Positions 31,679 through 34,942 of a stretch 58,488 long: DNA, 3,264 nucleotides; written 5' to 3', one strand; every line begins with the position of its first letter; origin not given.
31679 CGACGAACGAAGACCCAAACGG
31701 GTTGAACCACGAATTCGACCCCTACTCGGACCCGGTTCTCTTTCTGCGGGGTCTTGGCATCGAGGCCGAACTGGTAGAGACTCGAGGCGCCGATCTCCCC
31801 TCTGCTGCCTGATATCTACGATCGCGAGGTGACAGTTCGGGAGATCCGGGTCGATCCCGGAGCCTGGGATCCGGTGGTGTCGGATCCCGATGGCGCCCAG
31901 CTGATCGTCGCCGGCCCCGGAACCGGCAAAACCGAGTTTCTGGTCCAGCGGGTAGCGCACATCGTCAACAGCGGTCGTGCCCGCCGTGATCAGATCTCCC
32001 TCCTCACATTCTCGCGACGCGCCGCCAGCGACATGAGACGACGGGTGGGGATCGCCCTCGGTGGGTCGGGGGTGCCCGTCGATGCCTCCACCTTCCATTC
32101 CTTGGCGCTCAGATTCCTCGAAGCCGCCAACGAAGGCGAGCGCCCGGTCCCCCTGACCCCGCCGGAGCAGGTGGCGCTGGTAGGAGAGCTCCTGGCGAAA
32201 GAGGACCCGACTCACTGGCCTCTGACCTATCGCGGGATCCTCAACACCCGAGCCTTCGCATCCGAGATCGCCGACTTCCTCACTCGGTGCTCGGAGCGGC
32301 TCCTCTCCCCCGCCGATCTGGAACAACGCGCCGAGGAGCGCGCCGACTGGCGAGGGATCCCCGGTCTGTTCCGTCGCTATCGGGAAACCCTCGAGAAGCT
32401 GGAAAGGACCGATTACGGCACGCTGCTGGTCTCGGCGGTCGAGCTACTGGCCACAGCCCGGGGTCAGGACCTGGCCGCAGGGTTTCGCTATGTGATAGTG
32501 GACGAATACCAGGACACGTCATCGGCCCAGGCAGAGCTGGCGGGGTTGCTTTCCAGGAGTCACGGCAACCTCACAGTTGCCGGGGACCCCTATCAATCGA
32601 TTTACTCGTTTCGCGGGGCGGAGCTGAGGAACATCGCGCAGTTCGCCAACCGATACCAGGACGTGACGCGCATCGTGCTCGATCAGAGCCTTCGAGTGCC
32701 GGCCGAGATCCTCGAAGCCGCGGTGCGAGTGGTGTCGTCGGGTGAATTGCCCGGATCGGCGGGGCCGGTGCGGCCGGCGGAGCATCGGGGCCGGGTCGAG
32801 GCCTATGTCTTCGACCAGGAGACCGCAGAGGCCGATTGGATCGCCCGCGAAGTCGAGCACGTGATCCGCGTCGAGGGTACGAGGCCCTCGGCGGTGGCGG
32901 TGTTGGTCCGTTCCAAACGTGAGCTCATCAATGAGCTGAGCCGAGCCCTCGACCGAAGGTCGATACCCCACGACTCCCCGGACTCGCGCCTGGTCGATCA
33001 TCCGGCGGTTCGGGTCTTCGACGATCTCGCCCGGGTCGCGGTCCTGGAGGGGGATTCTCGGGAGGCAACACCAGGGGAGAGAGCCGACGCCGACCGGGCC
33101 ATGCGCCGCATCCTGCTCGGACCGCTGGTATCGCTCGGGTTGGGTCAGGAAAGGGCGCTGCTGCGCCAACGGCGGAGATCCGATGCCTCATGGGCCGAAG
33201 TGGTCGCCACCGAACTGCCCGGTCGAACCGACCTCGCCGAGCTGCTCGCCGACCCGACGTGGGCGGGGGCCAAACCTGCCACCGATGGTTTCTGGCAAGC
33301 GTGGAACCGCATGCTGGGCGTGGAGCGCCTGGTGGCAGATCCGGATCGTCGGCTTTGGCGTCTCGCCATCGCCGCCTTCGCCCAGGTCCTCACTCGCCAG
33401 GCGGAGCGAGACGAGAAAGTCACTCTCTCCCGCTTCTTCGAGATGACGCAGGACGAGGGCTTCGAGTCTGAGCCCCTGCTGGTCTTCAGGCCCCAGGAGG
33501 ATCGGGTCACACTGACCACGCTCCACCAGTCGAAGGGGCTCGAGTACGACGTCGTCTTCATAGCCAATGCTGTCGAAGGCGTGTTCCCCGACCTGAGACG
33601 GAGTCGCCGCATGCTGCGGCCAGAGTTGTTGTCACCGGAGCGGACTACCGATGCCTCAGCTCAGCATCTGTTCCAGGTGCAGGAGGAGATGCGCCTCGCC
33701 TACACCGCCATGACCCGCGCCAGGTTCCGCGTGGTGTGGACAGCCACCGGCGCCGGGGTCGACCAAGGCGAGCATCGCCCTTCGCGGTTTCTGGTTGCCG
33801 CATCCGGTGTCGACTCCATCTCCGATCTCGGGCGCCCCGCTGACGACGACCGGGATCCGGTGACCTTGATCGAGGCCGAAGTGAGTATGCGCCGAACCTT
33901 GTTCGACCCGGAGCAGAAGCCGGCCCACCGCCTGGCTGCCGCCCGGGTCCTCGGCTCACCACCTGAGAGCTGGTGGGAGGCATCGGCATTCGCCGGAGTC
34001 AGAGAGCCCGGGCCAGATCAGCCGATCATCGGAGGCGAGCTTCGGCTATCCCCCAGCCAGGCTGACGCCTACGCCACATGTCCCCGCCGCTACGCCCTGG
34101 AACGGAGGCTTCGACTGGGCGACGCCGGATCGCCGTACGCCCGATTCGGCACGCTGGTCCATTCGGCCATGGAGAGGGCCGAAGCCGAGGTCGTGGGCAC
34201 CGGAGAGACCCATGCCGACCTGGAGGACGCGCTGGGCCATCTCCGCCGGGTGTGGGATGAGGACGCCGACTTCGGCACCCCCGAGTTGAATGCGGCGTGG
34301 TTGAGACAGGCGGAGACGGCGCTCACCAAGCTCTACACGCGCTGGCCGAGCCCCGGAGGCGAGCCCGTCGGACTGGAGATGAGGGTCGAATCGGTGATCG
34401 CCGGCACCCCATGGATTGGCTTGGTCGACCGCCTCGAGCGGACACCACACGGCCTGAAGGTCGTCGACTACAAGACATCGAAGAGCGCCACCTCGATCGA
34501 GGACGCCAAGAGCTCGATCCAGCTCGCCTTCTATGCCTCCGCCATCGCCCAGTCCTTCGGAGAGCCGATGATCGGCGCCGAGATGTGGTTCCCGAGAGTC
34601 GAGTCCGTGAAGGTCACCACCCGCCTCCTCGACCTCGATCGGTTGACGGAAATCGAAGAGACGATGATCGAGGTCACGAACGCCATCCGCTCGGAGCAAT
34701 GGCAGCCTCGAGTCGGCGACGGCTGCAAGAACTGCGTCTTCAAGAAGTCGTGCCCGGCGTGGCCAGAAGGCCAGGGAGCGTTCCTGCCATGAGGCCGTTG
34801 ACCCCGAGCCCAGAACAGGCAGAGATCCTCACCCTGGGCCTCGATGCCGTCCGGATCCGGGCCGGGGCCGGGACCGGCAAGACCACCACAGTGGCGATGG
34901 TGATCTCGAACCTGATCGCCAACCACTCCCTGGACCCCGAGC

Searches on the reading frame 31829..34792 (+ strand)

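Call 39: search_protein_families(library=ncbifam, proteins=[window:31829-34792:+], max_evalue=0.00001)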
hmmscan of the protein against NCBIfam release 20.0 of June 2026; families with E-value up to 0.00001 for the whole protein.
window:31829-34792:+ (987 aa): 15 families
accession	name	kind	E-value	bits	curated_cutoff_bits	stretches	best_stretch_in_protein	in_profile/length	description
TIGR01073.1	pcrA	equivalog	2.4e-58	198.1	911.2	2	18-363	14-354/725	DNA helicase PcrA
TIGR01074.1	rep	equivalog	6.7e-51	173.3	951.45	2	21-382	14-369/668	DNA helicase Rep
NF008743.0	PRK11773.1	equivalog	2.1e-48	165.2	965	2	16-365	17-359/720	DNA helicase II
TIGR01075.1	uvrD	equivalog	5.3e-45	153.9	1144.45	2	17-376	13-364/715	DNA helicase II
NF008276.0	PRK11054.1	equivalog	2.6e-42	145.2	543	3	179-302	394-516/684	DNA helicase IV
NF008172.0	PRK10919.1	equivalog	3.1e-33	114.9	1168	1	20-301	14-290/673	DNA helicase Rep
TIGR00609.1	recB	equivalog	2.3e-27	95.5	696.05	2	207-308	356-461/1175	exodeoxyribonuclease V subunit beta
TIGR02785.1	addA_Gpos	equivalog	5.9e-26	90.6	707.65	1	218-298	388-476/1234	helicase-exonuclease AddAB subunit AddA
TIGR02784.1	addA_alphas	equivalog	1.3e-24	86.7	860.75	2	348-921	578-1129/1138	double-strand break repair helicase AddA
NF010487.0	PRK13909.1-4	equivalog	5.1e-12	44.9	759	0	221-406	330-528/924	RecB-like helicase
NF010485.0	PRK13909.1-2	equivalog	3.9e-11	41.9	650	0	219-374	332-491/909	RecB-like helicase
NF008128.0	PRK10876.1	equivalog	2.8e-09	35.2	1697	0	204-297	359-456/1181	exodeoxyribonuclease V subunit beta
NF041464.1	HelD_BACSU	equivalog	7e-08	30.8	419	1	210-365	538-685/779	RNA polymerase recycling motor HelD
TIGR02773.1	addB_Gpos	equivalog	1.2e-07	29.8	903.7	0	527-655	550-679/1159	helicase-exonuclease AddAB subunit AddB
TIGR00372.1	cas4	equivalog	1.4e-07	31.5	65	0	856-976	59-179/180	CRISPR-associated protein Cas4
